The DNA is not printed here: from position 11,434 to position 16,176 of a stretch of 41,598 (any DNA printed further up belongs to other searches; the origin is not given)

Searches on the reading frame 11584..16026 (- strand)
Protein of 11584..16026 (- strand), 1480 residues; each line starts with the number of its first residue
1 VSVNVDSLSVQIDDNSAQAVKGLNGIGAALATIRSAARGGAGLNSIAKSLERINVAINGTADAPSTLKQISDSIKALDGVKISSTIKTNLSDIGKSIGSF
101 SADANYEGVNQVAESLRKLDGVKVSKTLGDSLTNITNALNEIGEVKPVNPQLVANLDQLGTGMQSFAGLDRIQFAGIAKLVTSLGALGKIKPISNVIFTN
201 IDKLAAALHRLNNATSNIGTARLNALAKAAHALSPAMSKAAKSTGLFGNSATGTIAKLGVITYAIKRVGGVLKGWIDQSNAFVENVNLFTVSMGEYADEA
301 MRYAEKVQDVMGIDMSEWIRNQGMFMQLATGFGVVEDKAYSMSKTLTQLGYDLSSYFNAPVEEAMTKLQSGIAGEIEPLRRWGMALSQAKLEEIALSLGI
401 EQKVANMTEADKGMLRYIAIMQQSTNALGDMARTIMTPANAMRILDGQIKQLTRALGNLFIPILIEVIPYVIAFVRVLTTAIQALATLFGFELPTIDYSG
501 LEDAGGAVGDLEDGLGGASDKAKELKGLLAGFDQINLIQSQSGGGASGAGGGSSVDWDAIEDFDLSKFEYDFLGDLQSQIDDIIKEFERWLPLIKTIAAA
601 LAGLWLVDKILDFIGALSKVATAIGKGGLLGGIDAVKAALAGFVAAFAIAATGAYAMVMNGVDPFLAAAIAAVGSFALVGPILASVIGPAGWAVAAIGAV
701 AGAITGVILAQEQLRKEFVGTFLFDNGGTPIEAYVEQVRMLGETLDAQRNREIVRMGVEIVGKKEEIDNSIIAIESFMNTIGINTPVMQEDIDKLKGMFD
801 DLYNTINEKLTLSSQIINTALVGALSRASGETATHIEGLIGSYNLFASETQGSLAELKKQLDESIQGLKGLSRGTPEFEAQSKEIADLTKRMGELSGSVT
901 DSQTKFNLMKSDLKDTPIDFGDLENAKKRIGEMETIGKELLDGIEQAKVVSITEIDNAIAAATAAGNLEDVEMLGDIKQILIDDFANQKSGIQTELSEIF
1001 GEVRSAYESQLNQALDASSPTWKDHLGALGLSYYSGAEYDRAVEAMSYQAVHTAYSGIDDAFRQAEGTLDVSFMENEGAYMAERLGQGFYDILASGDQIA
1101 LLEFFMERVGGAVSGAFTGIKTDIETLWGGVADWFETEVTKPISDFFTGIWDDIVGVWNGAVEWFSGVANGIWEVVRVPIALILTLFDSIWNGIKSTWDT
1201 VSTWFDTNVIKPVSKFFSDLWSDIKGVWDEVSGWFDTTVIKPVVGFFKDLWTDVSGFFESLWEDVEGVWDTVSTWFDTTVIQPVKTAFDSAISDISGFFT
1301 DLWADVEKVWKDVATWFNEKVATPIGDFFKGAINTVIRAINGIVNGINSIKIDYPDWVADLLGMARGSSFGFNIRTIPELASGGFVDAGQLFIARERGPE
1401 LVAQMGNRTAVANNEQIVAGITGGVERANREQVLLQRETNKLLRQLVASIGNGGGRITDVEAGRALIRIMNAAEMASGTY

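Call 26: search_protein_families(library=phrogs, proteins=[window:11584-16026:-], max_evalue=0.00001)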
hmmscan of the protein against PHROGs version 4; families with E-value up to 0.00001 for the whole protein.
window:11584-16026:- (1480 aa): 14 families
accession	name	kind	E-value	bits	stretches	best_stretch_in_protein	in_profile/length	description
phrog_1535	-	tail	8.7e-72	243.7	2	201-1173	136-970/1152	tail length tape measure protein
phrog_28918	-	unknown function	2.7e-41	142.3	2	311-525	70-277/1445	-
phrog_58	-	tail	1.1e-22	81.3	1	785-1416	366-1010/1544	tail length tape measure protein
phrog_167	-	tail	4.3e-20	72.1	2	295-1016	402-939/1555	tail length tape measure protein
phrog_11489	-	unknown function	8.5e-20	71.5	1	1123-1357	797-1045/1717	-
phrog_1272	-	tail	1.3e-17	63.8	3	1090-1230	706-855/1606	tail length tape measure protein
phrog_305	-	tail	5.2e-17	62.8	1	676-1204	164-635/1001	tail length tape measure protein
phrog_4070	-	tail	2.5e-16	60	1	1113-1351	149-398/989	tail length tape measure protein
phrog_4200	-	tail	3.4e-15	56.6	1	1114-1349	244-475/732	tail length tape measure protein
phrog_1533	-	tail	1.1e-12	47.3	1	421-893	508-843/1688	tail length tape measure protein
phrog_6090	-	tail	8.9e-09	34.5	1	1172-1371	910-1101/1853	tail length tape measure protein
phrog_31409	-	tail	2.7e-08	34.2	1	239-526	42-341/365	tail length tape measure protein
phrog_28083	-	unknown function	2.3e-07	30.7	1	315-465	270-416/830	-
phrog_17020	-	unknown function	3.2e-06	27.6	0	1102-1225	68-186/353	-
